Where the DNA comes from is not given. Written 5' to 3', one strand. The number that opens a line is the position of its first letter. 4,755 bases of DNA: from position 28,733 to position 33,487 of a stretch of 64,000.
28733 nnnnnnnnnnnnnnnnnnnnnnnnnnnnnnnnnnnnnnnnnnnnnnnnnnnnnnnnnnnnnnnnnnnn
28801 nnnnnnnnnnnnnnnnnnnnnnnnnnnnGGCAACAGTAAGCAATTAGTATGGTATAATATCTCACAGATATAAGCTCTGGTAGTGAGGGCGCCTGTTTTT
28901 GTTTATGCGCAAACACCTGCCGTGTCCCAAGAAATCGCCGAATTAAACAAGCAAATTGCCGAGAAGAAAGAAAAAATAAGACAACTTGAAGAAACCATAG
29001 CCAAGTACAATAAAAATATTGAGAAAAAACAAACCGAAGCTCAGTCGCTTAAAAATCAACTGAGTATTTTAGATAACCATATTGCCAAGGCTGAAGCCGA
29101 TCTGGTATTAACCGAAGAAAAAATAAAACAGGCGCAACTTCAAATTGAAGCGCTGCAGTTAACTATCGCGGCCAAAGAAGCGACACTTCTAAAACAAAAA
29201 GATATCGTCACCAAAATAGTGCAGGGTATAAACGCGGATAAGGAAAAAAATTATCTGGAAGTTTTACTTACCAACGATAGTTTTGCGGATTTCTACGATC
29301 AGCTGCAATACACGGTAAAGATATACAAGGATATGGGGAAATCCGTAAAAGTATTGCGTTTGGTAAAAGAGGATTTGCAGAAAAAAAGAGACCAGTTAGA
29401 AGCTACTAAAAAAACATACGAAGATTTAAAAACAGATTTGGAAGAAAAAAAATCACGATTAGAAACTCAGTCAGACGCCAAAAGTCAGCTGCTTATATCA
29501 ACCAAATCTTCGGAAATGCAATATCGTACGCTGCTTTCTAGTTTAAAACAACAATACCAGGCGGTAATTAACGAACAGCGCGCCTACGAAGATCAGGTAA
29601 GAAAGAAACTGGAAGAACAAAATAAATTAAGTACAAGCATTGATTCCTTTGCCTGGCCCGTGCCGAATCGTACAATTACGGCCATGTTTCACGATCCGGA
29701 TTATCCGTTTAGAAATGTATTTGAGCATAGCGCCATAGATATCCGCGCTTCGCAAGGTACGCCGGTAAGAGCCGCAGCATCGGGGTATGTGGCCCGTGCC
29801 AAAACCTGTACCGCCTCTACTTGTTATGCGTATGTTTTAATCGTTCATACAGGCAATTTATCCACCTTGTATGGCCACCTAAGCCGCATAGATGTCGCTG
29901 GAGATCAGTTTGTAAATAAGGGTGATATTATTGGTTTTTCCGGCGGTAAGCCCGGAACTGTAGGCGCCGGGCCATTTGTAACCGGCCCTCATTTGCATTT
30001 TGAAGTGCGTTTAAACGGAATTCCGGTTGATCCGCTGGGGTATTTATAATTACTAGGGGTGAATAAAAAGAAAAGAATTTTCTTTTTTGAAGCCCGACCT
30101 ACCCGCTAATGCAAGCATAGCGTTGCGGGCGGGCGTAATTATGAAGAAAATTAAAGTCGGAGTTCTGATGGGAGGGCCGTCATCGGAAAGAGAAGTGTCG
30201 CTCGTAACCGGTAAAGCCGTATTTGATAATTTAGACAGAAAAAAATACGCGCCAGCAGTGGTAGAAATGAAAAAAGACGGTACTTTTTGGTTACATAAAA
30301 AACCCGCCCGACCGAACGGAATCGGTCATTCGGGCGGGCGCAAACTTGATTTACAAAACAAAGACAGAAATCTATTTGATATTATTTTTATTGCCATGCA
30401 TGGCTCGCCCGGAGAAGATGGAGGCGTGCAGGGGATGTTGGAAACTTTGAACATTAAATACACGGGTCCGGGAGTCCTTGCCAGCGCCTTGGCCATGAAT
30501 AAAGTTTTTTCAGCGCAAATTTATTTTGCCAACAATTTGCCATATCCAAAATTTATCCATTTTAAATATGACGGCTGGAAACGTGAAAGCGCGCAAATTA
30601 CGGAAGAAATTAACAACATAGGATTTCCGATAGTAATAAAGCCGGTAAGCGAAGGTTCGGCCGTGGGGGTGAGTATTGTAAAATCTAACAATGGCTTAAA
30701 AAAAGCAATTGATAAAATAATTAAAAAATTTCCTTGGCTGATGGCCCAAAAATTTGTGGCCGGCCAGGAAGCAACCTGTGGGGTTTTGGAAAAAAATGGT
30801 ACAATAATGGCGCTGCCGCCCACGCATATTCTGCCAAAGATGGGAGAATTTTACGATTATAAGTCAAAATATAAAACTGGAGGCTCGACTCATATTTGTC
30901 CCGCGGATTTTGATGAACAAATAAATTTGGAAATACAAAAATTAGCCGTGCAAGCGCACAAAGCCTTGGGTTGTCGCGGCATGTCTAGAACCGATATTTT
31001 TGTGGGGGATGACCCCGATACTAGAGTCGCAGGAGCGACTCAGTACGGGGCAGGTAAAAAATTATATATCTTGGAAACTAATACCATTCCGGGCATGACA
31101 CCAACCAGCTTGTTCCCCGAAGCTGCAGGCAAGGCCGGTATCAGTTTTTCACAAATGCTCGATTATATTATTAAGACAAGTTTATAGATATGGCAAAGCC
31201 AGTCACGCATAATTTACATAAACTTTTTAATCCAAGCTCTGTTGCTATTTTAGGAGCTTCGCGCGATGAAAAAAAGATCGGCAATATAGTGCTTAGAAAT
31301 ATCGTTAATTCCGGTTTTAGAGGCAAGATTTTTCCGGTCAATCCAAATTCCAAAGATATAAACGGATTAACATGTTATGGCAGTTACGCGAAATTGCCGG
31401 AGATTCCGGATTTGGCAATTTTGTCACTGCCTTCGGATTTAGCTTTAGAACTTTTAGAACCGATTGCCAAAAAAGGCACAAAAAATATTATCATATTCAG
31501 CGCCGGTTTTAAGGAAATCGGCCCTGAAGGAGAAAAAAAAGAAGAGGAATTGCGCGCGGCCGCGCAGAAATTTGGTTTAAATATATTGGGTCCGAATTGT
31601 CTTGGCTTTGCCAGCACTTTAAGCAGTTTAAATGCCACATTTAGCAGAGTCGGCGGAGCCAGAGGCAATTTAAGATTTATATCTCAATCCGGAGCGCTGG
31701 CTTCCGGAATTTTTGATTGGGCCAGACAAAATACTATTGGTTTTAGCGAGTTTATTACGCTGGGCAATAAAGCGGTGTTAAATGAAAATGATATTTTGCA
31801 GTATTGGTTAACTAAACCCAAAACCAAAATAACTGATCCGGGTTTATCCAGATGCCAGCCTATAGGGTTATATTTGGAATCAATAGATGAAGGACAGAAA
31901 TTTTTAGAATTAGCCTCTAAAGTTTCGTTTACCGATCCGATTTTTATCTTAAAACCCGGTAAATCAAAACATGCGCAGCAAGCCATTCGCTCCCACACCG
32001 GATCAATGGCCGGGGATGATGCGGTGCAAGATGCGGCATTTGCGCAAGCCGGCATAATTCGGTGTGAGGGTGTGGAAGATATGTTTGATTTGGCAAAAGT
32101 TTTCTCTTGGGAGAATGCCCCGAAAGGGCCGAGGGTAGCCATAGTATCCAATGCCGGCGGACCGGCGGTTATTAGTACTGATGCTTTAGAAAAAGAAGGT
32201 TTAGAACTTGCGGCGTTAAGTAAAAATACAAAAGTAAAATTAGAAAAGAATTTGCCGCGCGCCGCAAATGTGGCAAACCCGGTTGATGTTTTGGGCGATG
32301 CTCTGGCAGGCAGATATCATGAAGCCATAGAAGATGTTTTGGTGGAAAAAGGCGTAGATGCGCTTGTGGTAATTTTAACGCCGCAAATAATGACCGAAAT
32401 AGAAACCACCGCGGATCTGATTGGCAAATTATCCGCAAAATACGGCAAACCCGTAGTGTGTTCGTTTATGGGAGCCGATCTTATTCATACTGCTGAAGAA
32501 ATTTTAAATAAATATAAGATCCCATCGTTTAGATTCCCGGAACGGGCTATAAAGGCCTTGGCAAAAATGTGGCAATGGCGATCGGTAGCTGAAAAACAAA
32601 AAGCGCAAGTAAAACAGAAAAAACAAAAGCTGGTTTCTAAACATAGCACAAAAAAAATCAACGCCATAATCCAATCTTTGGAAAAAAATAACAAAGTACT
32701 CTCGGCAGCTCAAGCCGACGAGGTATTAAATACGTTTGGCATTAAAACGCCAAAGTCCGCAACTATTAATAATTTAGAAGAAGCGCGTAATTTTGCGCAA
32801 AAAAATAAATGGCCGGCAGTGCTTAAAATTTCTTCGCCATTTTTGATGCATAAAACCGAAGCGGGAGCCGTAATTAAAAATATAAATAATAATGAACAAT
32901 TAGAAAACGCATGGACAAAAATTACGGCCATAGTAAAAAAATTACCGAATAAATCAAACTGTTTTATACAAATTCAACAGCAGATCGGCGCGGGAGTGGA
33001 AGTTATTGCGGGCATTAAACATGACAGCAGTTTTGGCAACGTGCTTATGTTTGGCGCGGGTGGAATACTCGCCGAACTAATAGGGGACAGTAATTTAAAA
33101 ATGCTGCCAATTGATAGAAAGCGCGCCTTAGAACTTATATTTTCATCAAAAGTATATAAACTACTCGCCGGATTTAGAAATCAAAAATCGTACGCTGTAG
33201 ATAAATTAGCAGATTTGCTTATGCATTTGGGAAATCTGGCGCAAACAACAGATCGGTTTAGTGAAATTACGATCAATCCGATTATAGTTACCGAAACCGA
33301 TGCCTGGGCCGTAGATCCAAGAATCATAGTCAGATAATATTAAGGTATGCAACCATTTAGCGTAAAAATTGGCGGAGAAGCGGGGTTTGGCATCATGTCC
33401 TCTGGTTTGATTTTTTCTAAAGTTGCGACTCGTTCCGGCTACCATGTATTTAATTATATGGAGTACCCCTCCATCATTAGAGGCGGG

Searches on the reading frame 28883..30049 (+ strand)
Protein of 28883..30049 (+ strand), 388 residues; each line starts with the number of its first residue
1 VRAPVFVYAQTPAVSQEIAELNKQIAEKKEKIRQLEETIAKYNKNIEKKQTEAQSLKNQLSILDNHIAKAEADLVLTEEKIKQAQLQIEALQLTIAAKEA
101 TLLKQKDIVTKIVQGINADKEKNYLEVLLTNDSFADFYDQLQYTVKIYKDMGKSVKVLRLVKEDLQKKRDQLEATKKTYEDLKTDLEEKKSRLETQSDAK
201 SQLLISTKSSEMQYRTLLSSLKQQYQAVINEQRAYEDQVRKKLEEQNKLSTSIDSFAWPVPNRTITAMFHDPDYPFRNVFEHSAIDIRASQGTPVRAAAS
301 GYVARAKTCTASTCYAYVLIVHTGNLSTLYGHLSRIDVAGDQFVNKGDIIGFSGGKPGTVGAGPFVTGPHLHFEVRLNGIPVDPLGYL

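Call 60: search_protein_families(library=pfam, proteins=[window:28883-30049:+], max_evalue=0.001)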
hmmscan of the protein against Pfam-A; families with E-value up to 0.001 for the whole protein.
window:28883-30049:+ (388 aa): 1 family
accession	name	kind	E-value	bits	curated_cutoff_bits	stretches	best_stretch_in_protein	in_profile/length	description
PF01551.29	Peptidase_M23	-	1.6e-24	86.4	28.7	1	282-384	3-96/96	Peptidase family M23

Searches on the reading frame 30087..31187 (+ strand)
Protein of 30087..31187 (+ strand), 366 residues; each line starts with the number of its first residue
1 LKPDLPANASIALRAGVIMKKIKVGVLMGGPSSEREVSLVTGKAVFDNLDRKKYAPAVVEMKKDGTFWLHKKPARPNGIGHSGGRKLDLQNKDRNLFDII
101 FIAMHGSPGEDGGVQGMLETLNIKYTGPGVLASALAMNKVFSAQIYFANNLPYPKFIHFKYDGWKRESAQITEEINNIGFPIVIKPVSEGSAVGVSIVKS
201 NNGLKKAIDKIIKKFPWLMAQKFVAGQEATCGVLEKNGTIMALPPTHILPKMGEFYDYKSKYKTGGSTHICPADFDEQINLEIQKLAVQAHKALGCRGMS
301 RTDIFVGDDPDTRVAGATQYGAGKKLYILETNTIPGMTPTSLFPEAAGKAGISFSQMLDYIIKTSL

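Call 60: search_protein_families(library=pfam, proteins=[window:30087-31187:+], max_evalue=0.001)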
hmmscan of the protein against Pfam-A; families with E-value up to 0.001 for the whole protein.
window:30087-31187:+ (366 aa): 6 families
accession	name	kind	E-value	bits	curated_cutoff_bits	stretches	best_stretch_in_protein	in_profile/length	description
PF07478.18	Dala_Dala_lig_C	-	6.2e-48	163.5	24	1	149-362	5-203/204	D-ala D-ala ligase C-terminus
PF01820.27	Dala_Dala_lig_N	-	2.2e-25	90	34.6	1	23-128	1-121/121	D-ala D-ala ligase N-terminus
PF02222.28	ATP-grasp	-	4e-07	30.3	27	1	167-309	18-152/179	ATP-grasp domain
PF01071.24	GARS_A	-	3.6e-05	24.1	27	1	138-283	2-146/194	Phosphoribosylglycinamide synthetase, ATP-grasp (A) domain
PF02655.19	ATP-grasp_3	-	3.8e-05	24.3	23.2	1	172-309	24-146/160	ATP-grasp domain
PF13535.11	ATP-grasp_4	-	0.00016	21.8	27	1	178-215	1-38/160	ATP-grasp domain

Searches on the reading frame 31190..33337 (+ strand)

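Call 60: search_protein_families(library=pfam, proteins=[window:31190-33337:+], max_evalue=0.001)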
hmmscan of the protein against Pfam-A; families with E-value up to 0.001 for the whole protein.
window:31190-33337:+ (715 aa): 5 families
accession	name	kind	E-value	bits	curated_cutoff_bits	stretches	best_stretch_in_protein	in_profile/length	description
PF13549.11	ATP-grasp_5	-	1.8e-53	181.6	27.6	1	497-714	3-221/221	ATP-grasp domain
PF13607.11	Succ_CoA_lig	-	4.2e-45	153.3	27.4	1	158-305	1-138/138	Succinyl-CoA ligase like flavodoxin domain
PF13380.12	CoA_binding_2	-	2.8e-20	73.3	22.8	1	17-141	2-114/116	CoA binding domain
PF02629.25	CoA_binding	-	6.5e-12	46.5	22.3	1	15-106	3-97/97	CoA binding domain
PF19045.5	Ligase_CoA_2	-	2.2e-10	41.2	23.7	1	316-468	1-159/162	Ligase-CoA domain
